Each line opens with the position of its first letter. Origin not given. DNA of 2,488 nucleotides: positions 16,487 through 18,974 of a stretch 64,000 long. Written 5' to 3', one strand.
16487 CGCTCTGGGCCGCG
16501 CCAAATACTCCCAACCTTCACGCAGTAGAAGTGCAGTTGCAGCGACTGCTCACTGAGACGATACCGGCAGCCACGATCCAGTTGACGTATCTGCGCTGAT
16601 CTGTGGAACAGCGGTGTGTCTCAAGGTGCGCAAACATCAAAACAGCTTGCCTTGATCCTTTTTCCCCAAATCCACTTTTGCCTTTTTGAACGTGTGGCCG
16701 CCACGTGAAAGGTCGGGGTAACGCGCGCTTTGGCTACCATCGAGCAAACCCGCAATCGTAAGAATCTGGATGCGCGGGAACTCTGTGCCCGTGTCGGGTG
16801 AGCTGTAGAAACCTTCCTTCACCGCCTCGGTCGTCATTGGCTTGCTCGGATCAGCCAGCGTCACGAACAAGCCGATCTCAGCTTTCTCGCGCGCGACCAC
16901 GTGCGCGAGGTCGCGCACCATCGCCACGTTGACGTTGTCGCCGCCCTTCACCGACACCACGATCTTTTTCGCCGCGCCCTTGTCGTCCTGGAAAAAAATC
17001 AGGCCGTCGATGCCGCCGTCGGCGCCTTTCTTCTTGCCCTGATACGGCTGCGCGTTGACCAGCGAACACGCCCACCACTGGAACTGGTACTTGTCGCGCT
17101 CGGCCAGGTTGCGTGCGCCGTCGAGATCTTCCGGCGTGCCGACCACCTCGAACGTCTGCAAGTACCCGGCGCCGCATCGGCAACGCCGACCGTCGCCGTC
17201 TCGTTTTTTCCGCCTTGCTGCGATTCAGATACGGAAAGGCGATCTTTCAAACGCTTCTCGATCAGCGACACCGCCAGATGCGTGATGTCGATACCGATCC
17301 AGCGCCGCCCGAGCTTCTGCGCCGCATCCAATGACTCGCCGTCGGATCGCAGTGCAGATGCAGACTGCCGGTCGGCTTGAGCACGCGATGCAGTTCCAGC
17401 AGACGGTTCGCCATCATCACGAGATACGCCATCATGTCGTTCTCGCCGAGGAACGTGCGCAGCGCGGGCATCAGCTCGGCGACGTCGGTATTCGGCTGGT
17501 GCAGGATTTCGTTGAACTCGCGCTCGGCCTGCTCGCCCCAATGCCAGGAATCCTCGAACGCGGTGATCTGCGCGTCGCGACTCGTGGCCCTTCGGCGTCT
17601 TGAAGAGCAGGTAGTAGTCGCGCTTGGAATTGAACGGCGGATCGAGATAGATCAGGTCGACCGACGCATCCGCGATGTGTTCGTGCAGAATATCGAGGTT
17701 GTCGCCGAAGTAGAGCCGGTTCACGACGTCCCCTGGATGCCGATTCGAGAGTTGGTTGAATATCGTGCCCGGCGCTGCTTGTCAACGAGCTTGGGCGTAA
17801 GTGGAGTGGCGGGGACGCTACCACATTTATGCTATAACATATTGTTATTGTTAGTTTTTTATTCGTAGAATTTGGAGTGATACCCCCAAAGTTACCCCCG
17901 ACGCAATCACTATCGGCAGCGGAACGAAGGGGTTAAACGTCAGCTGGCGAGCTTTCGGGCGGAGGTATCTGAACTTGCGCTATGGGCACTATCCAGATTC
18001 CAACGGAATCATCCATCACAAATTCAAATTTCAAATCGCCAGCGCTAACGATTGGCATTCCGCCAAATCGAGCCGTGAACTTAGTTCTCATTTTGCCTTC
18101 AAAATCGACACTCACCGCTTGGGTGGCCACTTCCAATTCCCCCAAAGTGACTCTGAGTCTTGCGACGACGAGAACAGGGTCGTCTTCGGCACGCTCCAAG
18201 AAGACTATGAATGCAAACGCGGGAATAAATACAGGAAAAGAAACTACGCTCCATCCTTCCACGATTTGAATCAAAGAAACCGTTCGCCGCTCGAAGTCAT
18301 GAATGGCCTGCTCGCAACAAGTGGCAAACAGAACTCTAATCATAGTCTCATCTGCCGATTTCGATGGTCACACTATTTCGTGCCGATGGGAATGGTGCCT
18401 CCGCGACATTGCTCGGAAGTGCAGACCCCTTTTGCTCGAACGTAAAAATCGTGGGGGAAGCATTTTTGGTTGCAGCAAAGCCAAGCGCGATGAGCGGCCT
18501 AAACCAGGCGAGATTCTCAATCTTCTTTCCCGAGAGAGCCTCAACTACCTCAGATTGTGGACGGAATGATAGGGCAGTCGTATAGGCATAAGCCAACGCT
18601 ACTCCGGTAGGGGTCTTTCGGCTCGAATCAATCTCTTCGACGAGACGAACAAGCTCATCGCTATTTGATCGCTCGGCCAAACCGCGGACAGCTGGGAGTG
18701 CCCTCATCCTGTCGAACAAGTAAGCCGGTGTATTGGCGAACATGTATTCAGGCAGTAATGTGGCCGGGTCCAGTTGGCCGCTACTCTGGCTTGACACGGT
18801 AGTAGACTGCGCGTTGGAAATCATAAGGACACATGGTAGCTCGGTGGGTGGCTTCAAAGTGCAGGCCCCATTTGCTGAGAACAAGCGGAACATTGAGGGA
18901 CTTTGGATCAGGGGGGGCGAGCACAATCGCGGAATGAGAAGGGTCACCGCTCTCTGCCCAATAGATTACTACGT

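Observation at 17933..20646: Uncharacterised four-ORF cargo operon at the distal end of the tRNA-Phe island: candidate new defence/toxin module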

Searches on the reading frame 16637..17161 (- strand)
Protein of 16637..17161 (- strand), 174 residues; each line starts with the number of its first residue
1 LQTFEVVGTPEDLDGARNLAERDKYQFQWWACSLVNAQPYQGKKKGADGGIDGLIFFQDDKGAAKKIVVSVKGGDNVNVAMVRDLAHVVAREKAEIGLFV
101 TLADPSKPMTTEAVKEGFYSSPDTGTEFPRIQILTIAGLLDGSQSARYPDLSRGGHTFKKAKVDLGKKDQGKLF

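Call 4: search_protein_families(library=pfam, proteins=[window:16637-17161:-], max_evalue=0.1)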
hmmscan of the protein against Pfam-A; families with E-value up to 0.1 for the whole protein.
window:16637-17161:- (174 aa): 2 families
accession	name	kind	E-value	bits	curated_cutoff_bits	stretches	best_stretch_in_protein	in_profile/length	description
PF04471.18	Mrr_cat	-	3.7e-10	40.4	21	1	23-113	5-97/115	Restriction endonuclease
PF22722.2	NA-iREase1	-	9.1e-10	38.9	27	1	43-116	19-91/106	NACHT-associated inactive Restriction Endonuclease 1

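Call 5: search_protein_families(library=padloc, proteins=[window:16637-17161:-], max_evalue=0.1)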
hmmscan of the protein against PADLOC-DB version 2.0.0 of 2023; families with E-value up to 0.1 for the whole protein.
window:16637-17161:- (174 aa): 3 families
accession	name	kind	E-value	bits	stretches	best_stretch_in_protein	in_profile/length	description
PDLC04815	PDC-S02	-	2.8e-07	28.2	1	43-117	228-303/346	-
PDLC04806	PDC-S02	-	0.0012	16.2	1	20-118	183-285/324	-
PDLC04622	PDC-M38B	-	0.04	11.6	1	74-110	175-211/246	-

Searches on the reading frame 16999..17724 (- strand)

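Call 4: search_protein_families(library=pfam, proteins=[window:16999-17724:-], max_evalue=0.1)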
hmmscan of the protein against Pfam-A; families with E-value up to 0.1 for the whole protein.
window:16999-17724:- (241 aa): 2 families
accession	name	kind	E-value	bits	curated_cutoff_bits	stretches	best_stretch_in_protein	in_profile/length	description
PF01555.25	N6_N4_Mtase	-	0.00028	21.4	26.7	0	132-156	196-220/221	DNA methylase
PF03602.21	Cons_hypoth95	-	0.069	13.2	24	0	9-35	100-127/182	Conserved hypothetical protein 95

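Call 5: search_protein_families(library=padloc, proteins=[window:16999-17724:-], max_evalue=0.1)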
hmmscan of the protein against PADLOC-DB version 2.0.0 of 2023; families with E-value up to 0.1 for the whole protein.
window:16999-17724:- (241 aa): 27 families (the best 25 are shown)
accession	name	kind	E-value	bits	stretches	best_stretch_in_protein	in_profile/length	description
PDLC03339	MTase_II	-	5.4e-10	36.6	2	2-37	4-38/399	Type II methyltransferase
PDLC03354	MTase_II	-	1.7e-08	31.9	2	128-162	351-385/425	Type II methyltransferase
PDLC03300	MTase_II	-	9.7e-08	29.4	2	7-35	17-44/302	Type II methyltransferase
PDLC03299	MTase_II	-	4.8e-07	27.6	1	3-38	16-50/296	Type II methyltransferase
PDLC03633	MTase_III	-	1.1e-06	25.6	1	126-160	320-354/616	Type III methyltransferase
PDLC03353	MTase_II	-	1.4e-06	26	2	129-161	220-252/260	Type II methyltransferase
PDLC03371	MTase_II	-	1.5e-06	25.9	2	2-36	11-44/260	Type II methyltransferase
PDLC03216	MTase_II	-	3.2e-06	24.4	1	2-34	12-43/364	Type II methyltransferase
PDLC03238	MTase_II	-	6.2e-06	23.5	1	2-37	124-158/428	Type II methyltransferase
PDLC03387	MTase_II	-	1.5e-05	22.4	1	133-166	249-282/289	Type II methyltransferase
PDLC03228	MTase_II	-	4.2e-05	21.5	1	1-31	1-30/227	Type II methyltransferase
PDLC03636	MTase_III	-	7.7e-05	19.6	0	134-176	380-420/575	Type III methyltransferase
PDLC03350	MTase_II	-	8.9e-05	20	1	129-168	265-304/312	Type II methyltransferase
PDLC03641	MTase_III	-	0.0002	18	1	4-37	107-142/657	Type III methyltransferase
PDLC03320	MTase_II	-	0.00047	17.4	1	15-37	45-67/289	Type II methyltransferase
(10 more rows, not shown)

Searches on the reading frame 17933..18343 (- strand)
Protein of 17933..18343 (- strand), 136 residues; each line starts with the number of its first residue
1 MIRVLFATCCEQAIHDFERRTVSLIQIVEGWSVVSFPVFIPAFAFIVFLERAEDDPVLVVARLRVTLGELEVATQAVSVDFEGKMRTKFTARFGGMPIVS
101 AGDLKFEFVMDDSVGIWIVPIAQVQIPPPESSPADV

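Call 4: search_protein_families(library=pfam, proteins=[window:17933-18343:-], max_evalue=0.1)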
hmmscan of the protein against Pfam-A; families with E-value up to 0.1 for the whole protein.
window:17933-18343:- (136 aa): 1 family
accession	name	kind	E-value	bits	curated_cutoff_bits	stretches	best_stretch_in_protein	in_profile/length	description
PF22091.2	DUF6941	-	0.0029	18.4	27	1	6-113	2-115/125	Family of unknown function (DUF6941)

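Call 5: search_protein_families(library=padloc, proteins=[window:17933-18343:-], max_evalue=0.1)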
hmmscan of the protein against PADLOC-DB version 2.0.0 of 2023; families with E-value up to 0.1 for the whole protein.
window:17933-18343:- (136 aa): 1 family
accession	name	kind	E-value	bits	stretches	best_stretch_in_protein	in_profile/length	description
PDLC02502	BrxHI|BrxHII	-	0.033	12.5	1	19-41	14-36/53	BrxHI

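Call 6: search_protein_families(library=phrogs, proteins=[window:17933-18343:-], max_evalue=0.1)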
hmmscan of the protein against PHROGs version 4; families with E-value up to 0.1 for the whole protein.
window:17933-18343:- (136 aa): 0 families

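Call 46: search_protein_families(library=pfam, alignment_id=A4, max_evalue=0.01)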
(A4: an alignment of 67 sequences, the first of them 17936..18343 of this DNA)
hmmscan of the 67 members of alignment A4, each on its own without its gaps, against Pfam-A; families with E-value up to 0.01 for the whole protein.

A. member 1, window:17936-18343:- (136 aa): 1 family
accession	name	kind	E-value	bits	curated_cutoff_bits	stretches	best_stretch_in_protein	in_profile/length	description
PF22091.2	DUF6941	-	0.0029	18.4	27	1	6-113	2-115/125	Family of unknown function (DUF6941)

B. families by the number of members that match (of 67 scanned): 1 family
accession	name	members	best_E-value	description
PF22091.2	DUF6941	64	1.4e-11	Family of unknown function (DUF6941)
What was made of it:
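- On DUF6941 (D): At the family level, 64 of 67 homologues match at E <= 0.01, best 1.4e-11 (call 46).
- Closest known: DUF6941. Same: 64 of 67 D-family members match, best E = 1.4e-11, over nearly the whole profile (call 46).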

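Call 47: search_solved_structures(query=A4, max_evalue=10, show_alignments=2)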
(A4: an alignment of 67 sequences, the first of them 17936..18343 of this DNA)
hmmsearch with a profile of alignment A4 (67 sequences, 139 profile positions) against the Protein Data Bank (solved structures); distinct sequences matched with E-value up to 10: 0.

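Call 69: search_protein_families(library=ncbifam, proteins=[window:17936-18343:-], max_evalue=0.1)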
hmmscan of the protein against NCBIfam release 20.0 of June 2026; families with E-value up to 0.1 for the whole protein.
window:17936-18343:- (136 aa): 2 families
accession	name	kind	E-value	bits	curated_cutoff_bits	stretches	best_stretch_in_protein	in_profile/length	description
NF047996.1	corrin_MtgC_2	exception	0.00031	20.3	370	1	13-100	100-184/212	glycine betaine-specific corrinoid protein MtgC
NF040516.1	CapE_47_fam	domain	0.069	13.1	35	0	56-70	10-24/39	CapE family protein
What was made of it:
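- On Type II / tripartite toxin-antitoxin modules: C and D have no such domain in Pfam or NCBIfam (calls 4, 46, 69).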

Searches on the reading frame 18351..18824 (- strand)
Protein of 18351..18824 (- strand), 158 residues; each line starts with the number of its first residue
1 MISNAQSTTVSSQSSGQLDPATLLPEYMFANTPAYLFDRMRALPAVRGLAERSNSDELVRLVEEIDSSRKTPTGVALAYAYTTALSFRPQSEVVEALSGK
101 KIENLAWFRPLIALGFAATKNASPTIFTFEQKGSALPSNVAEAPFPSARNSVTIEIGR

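Call 48: search_solved_structures(query=A5, max_evalue=10, show_alignments=2)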
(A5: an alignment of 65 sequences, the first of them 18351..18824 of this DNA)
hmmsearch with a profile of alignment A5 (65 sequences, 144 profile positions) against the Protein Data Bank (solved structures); distinct sequences matched with E-value up to 10: 4.
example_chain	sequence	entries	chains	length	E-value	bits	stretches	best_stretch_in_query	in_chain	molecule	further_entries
4wz9_A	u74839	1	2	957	0.0027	21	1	30-110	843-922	AGAP004809-PA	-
6nye_A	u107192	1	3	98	0.013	18.7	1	34-91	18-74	Design construct XAX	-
2ajs_H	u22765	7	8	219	0.22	14.7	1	84-137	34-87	Antibody 7A1 FAB'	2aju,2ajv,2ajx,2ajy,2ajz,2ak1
6nyk_A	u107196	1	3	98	1.1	12.6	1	34-91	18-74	Design construct XAX_GGDQ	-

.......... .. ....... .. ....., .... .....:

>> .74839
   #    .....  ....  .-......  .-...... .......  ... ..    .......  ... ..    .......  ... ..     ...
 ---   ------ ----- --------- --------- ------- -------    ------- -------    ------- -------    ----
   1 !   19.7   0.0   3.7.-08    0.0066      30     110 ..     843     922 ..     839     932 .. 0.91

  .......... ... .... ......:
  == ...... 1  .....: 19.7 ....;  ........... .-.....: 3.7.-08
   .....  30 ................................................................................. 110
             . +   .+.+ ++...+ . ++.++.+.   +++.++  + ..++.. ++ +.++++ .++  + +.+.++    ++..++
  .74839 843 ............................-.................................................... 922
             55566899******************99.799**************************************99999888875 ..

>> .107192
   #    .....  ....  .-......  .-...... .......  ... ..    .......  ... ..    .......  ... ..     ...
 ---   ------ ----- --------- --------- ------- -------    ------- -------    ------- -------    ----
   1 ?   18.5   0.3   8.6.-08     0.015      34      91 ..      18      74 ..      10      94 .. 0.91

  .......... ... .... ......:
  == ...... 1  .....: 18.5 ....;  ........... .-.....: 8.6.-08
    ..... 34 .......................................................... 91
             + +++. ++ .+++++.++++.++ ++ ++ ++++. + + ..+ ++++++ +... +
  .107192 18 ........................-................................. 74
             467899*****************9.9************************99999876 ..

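Call 63: list_cluster_members(proteins=[window:18351-18824:-, window:17936-18343:-, window:18784-19269:-, window:19463-20605:-, window:26673-27674:-, window:8888-10189:-])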
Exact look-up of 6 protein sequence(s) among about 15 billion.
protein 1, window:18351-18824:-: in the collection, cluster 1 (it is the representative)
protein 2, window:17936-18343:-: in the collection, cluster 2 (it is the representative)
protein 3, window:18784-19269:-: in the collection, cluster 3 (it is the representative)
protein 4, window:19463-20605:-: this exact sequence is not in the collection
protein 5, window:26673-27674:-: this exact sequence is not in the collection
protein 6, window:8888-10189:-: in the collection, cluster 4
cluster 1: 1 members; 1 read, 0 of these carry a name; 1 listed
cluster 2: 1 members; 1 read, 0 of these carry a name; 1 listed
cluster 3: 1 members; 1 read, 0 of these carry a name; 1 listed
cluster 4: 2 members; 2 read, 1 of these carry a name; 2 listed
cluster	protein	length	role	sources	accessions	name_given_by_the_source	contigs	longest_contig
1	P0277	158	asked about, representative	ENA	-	-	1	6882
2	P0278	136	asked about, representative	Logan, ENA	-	-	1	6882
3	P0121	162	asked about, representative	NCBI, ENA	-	-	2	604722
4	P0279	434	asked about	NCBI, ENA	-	-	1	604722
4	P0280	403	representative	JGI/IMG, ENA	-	nodulation protein E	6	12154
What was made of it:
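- Checked: B, C and D were also called as genes in the public protein collection (call 63).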

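Call 69: search_protein_families(library=ncbifam, proteins=[window:18351-18824:-], max_evalue=0.1)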
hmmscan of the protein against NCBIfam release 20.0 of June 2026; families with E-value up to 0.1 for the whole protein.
window:18351-18824:- (158 aa): 0 families
